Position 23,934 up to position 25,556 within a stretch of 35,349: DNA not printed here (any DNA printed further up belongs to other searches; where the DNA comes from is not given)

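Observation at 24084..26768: Tandem paralogous membrane kinase-like proteins next to spo0A with complementary loss of catalytic motifs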

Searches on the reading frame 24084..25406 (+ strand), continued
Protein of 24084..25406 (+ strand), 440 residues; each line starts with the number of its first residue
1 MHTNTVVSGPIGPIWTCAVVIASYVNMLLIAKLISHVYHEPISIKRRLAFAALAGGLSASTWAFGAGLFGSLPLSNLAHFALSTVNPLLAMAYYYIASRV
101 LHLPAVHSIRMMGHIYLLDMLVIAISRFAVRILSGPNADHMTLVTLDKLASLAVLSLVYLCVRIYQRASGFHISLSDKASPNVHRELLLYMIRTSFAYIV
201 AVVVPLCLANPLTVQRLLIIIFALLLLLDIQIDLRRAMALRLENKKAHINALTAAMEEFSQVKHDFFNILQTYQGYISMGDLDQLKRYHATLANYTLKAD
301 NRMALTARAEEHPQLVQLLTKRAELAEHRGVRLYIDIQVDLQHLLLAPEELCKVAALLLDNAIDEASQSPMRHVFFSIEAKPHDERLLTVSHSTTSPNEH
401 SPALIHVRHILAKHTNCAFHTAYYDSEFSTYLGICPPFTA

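Call 53: search_protein_families(library=ncbifam, proteins=[L039:8665-9564:-, L058:63-809:+, L058:3700-4488:+, L059:4232-4975:+, L060:1975-2736:+, L061:4218-4967:+, L001:3233-4012:-, L002:98-877:-], max_evalue=1e-20)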
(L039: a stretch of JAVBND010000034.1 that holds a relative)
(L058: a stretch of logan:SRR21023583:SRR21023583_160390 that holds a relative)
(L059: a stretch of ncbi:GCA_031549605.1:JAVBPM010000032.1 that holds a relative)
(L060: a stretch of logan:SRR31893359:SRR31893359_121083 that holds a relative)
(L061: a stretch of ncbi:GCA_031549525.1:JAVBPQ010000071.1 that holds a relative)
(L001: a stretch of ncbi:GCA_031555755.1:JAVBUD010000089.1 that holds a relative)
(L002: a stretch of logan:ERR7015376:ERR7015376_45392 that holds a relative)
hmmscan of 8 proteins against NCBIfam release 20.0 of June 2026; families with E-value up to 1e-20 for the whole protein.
L039:8665-9564:- (299 aa): 1 family
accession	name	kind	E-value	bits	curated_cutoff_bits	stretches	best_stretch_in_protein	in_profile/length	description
TIGR02875.1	spore_0_A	equivalog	1.4e-75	253.9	200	1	31-290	3-253/262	sporulation transcription factor Spo0A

L058:63-809:+ (248 aa): 1 family
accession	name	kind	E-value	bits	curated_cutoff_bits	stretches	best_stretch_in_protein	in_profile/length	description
TIGR02875.1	spore_0_A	equivalog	3.8e-38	131.2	200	1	3-237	4-250/262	sporulation transcription factor Spo0A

L058:3700-4488:+ (263 aa): 1 family
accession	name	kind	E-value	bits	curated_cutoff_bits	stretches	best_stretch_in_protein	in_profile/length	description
TIGR02875.1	spore_0_A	equivalog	2.6e-81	272.7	200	1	4-262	1-259/262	sporulation transcription factor Spo0A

L059:4232-4975:+ (247 aa): 1 family
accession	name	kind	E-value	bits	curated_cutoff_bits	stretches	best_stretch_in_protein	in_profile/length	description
TIGR02875.1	spore_0_A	equivalog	1.8e-41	142.1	200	1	4-245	5-257/262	sporulation transcription factor Spo0A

L060:1975-2736:+ (253 aa): 1 family
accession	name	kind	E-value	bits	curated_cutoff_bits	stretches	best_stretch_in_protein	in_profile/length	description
TIGR02875.1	spore_0_A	equivalog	4.5e-36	124.4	200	1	4-238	5-251/262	sporulation transcription factor Spo0A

L061:4218-4967:+ (249 aa): 1 family
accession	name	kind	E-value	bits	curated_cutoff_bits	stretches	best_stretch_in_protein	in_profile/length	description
TIGR02875.1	spore_0_A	equivalog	3.4e-40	137.9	200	1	3-246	4-257/262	sporulation transcription factor Spo0A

L001:3233-4012:- (259 aa): 1 family
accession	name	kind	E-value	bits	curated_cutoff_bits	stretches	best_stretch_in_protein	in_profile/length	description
TIGR02875.1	spore_0_A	equivalog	7.5e-76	254.8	200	1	3-258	2-260/262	sporulation transcription factor Spo0A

L002:98-877:- (259 aa): 1 family
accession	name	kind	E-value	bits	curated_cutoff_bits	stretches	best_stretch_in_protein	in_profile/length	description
TIGR02875.1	spore_0_A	equivalog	3.7e-75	252.6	200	1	3-258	2-260/262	sporulation transcription factor Spo0A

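Call 68: find_related_loci(query=A4, collection=metagenome_contigs, flank=4000)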
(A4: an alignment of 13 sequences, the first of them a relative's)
Query A4 (465 aa) in metagenome_contigs; peptide patterns used: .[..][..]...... (x = any residue, [..] = any of these).
600 stretches matched a pattern (row limit reached: there are more); 523 encode a relative of the query (tblastn E <= 1e-3); the best 80 are kept; 80 distinct loci.
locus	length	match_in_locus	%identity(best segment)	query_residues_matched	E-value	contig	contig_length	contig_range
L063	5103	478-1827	28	4-452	5e-56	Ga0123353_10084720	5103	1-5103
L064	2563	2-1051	31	100-450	1e-52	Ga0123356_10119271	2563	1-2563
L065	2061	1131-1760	33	239-447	4e-32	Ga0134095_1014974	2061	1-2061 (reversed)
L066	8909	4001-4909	29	165-449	1e-28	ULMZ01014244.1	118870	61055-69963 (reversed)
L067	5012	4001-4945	28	145-449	2e-28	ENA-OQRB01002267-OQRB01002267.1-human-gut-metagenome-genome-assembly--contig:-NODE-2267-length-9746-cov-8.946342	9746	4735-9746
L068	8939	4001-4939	29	156-447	4e-28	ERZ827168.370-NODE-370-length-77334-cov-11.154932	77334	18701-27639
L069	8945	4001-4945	28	145-449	8e-28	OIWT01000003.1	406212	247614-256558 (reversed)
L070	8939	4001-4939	28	159-449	6e-28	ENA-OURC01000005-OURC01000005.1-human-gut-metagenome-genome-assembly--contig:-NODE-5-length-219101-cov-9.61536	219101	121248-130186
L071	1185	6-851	29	184-449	6e-28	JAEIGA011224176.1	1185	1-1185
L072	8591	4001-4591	34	238-437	1e-26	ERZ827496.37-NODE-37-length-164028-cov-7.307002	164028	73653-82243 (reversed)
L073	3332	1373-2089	32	219-451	2e-26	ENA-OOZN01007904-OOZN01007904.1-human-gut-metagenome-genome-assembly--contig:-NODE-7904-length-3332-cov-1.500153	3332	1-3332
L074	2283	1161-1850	33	224-447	3e-26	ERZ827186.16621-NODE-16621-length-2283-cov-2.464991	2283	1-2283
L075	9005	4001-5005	27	138-449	2e-26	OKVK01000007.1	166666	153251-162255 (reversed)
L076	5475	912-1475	34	247-437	7e-26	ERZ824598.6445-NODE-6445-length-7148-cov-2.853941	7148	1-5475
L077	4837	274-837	34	261-446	2e-25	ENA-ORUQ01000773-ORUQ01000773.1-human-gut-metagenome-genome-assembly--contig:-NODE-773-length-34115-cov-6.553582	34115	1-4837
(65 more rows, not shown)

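Call 70: predict_structure(alignment_id=A1)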
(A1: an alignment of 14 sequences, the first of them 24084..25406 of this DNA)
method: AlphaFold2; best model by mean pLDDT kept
length: 440 residues; sequences in the alignment: 14
mean_pLDDT: 78.2   pTM: 0.51
mean pLDDT of the five models: 78.2, 76.7, 74.9, 74.1, 72.5
residues with pLDDT >= 90: 41; 70-90: 298; 50-70: 86; < 50: 15
segments of 3 or more residues with pLDDT < 50: 1-8, 176-179
pLDDT, mean of each block of 10 residues (from residue 1): 39 74 88 80 87 79 62 61 77 87 82 87 87 73 80 89 81 54 82 90 85 89 90 78 66 56 62 74 75 68 71 82 88 85 78 91 89 89 83 80 85 84 83 73
secondary structure, 60 per line:
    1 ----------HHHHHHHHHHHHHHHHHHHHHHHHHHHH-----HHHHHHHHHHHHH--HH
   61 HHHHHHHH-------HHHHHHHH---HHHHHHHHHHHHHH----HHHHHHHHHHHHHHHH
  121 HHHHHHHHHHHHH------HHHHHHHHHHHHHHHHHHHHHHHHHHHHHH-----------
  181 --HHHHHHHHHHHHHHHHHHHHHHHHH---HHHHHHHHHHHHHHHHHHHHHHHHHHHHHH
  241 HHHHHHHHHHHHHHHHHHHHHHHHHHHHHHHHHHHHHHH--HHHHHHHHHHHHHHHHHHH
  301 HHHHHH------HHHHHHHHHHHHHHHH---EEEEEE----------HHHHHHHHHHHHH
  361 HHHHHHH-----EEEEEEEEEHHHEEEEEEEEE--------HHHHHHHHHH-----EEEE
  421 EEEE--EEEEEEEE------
elements in order: H11-38 H44-56 H59-68 H76-83 H87-100 H105-133 H140-169 H183-207 H211-279 H282-306 H313-328 E332-337 H348-367 E373-381 E385-393 H402-411 E417-424 E427-434

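Call 73: fold_search(model_id=the predicted structure, library=pdb)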
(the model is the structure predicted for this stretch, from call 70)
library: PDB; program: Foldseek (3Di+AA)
matches with E <= 10: 630; with E <= 0.001: 39
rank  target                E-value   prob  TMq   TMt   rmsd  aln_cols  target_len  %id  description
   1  6e95_A                3.5e-08  1.00  0.29  0.51  15.3       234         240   18  Chimeric structure of Saccharomyces cerevisiae GCN4 leucine zipper fused to Staphylococcus aureus AgrC cytoplasmic his (released 2019-02-27)
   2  6e52_A                3.5e-08  1.00  0.29  0.50  15.3       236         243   18  Chimeric structure of Saccharomyces cerevisiae GCN4 leucine zipper fused to Staphylococcus aureus AgrC cytoplasmic his (released 2019-02-27)
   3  6e52_B                5.4e-06  1.00  0.25  0.46  16.4       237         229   16  Chimeric structure of Saccharomyces cerevisiae GCN4 leucine zipper fused to Staphylococcus aureus AgrC cytoplasmic his (released 2019-02-27)
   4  4bxi                  2.7e-05  1.00  0.26  0.75   2.4       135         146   17  Crystal structure of ATP binding domain of AgrC from Staphylococcus aureus (released 2014-06-04)
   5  9epn_B                1.4e-04  1.00  0.22  0.37  17.4       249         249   18  Crystal structure of HprS histidine kinase cytoplasmic fragment from Escherichia coli (released 2025-01-22)
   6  5iuk_D                2.1e-04  1.00  0.23  0.45  16.8       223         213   15  Crystal structure of the DesK-DesR complex in the phosphotransfer state with high Mg2+ (150 mM) (released 2016-12-21)
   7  7cch                  2.3e-04  1.00  0.22  0.47  13.4       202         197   15  Acinetobacter baumannii histidine kinase AdeS (released 2021-06-23)
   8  7ssi_E                2.8e-04  1.00  0.23  0.46  13.2       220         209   15  CRYSTAL STRUCTURE OF THE DESK:DESR-Q10A COMPLEX IN THE PHOSPHOTRANSFER STATE (released 2022-11-16)
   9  3ehf_A                3.2e-04  1.00  0.23  0.49  15.3       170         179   15  Crystal structure of DesKC in complex with AMP-PCP (released 2009-09-15)
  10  7ssi_B                3.7e-04  1.00  0.23  0.45  13.4       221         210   16  CRYSTAL STRUCTURE OF THE DESK:DESR-Q10A COMPLEX IN THE PHOSPHOTRANSFER STATE (released 2022-11-16)
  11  3gif_A                3.9e-04  1.00  0.23  0.45  17.3       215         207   17  Crystal structure of DesKC_H188E in complex with ADP (released 2009-09-15)
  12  9eut_A                4.0e-04  1.00  0.25  0.15  18.2       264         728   15  Cryo-EM structure of the full-length Pseudomonas aeruginosa bacteriophytochrome in its Pr state (released 2024-09-04)
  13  6dk7_E                4.2e-04  1.00  0.21  0.39  14.2       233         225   14  RetS histidine kinase region with cobalt (released 2019-03-20)
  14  9epn_A                4.2e-04  1.00  0.22  0.34  16.1       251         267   16  Crystal structure of HprS histidine kinase cytoplasmic fragment from Escherichia coli (released 2025-01-22)
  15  6rh0_B                4.4e-04  1.00  0.24  0.43  15.0       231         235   12  Revisiting pH-gated conformational switch. Complex HK853-RR468 pH 5.5 (released 2020-02-19)
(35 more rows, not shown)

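Call 76: search_protein_families(library=pfam, proteins=[L001:2281-3060:-, L057:2-1609:+], max_evalue=0.001)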
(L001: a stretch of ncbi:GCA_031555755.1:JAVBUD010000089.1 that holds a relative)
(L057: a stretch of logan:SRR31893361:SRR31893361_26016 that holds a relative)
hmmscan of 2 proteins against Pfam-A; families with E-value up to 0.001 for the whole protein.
L001:2281-3060:- (259 aa): 0 families

L057:2-1609:+ (535 aa): 3 families
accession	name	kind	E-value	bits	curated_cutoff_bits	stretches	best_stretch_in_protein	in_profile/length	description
PF00689.26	Cation_ATPase_C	-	1e-48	165.8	27.3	1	342-525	2-172/175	Cation transporting ATPase, C-terminus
PF13246.12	Cation_ATPase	-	1.7e-17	63.7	21.7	1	20-103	1-91/91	Cation transport ATPase (P-type)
PF00702.32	Hydrolase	-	2.3e-16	61.2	26.4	1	132-271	68-191/191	haloacid dehalogenase-like hydrolase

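Call 80: find_encoding_contigs(protein=P0051, flank=5000, max_places=2)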
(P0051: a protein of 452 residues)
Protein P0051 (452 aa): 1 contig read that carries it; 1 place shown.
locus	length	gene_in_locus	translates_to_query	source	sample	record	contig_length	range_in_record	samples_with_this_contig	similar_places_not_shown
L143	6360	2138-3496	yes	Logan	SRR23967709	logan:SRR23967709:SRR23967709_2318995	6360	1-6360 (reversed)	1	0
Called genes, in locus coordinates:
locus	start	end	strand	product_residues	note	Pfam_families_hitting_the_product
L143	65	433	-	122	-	PF20092:DUF6483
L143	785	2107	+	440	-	PF14689:SPOB_a (faint)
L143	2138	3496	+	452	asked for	PF02518:HATPase_c, PF14501:HATPase_c_5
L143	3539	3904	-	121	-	-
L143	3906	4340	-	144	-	PF00583:Acetyltransf_1, PF13673:Acetyltransf_10, PF13508:Acetyltransf_7, PF08445:FR47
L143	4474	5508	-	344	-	-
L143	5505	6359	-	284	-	?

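Call 81: find_encoding_contigs(protein=P0088, flank=5000, max_places=2)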
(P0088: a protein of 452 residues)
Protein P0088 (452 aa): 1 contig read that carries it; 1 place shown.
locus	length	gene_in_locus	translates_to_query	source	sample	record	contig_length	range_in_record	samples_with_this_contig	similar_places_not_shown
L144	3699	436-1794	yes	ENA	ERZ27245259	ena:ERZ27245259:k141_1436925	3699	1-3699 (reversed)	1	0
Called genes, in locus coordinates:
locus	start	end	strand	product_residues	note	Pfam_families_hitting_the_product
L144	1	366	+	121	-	?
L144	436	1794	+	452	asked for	PF14501:HATPase_c_5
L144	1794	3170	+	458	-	PF14689:SPOB_a (weak)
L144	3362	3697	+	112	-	?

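Call 87: list_cluster_members(proteins=[P0002, P0006, P0046, P0096, P0070, P0053, P0009, P0079])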
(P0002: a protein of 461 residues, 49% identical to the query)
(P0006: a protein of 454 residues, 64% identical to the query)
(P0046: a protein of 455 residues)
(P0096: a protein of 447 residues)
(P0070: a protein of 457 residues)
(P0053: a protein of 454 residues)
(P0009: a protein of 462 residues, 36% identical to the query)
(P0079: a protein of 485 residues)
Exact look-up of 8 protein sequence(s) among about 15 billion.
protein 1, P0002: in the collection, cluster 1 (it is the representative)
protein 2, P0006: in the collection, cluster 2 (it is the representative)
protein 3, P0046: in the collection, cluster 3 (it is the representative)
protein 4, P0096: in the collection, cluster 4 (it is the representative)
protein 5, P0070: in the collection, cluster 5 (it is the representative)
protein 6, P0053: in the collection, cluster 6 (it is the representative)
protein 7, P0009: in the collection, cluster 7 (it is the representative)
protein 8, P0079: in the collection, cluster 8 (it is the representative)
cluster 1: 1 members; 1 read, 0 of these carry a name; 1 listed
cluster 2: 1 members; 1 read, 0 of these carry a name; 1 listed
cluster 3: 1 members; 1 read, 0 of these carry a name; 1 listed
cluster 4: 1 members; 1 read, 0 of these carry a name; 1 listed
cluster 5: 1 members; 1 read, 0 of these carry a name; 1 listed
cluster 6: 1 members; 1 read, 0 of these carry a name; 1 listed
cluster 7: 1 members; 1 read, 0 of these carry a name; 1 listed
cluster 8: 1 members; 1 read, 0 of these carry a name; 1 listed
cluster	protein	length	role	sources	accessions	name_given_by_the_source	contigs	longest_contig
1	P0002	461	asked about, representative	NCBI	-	-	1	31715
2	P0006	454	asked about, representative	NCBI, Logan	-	-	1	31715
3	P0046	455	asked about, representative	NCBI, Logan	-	-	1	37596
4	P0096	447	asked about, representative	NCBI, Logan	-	-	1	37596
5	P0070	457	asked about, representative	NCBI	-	-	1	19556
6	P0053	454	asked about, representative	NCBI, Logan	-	-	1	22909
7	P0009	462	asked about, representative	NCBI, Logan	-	-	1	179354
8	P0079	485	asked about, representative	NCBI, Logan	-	-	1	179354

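Call 92: search_solved_structures(query=window:24084-25406:+, max_evalue=1, show_alignments=1)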
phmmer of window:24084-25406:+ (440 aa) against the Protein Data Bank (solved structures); distinct sequences matched with E-value up to 1: 2.
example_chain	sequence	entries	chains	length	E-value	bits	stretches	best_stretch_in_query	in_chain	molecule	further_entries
6e52_A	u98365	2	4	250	0.0027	20.1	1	252-368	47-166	Staphylococcus aureus AgrC histidine kinase module fused to Saccharomyces cerevisiae GCN4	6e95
9e5c_1k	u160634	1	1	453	0.059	15.7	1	185-328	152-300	Trypanin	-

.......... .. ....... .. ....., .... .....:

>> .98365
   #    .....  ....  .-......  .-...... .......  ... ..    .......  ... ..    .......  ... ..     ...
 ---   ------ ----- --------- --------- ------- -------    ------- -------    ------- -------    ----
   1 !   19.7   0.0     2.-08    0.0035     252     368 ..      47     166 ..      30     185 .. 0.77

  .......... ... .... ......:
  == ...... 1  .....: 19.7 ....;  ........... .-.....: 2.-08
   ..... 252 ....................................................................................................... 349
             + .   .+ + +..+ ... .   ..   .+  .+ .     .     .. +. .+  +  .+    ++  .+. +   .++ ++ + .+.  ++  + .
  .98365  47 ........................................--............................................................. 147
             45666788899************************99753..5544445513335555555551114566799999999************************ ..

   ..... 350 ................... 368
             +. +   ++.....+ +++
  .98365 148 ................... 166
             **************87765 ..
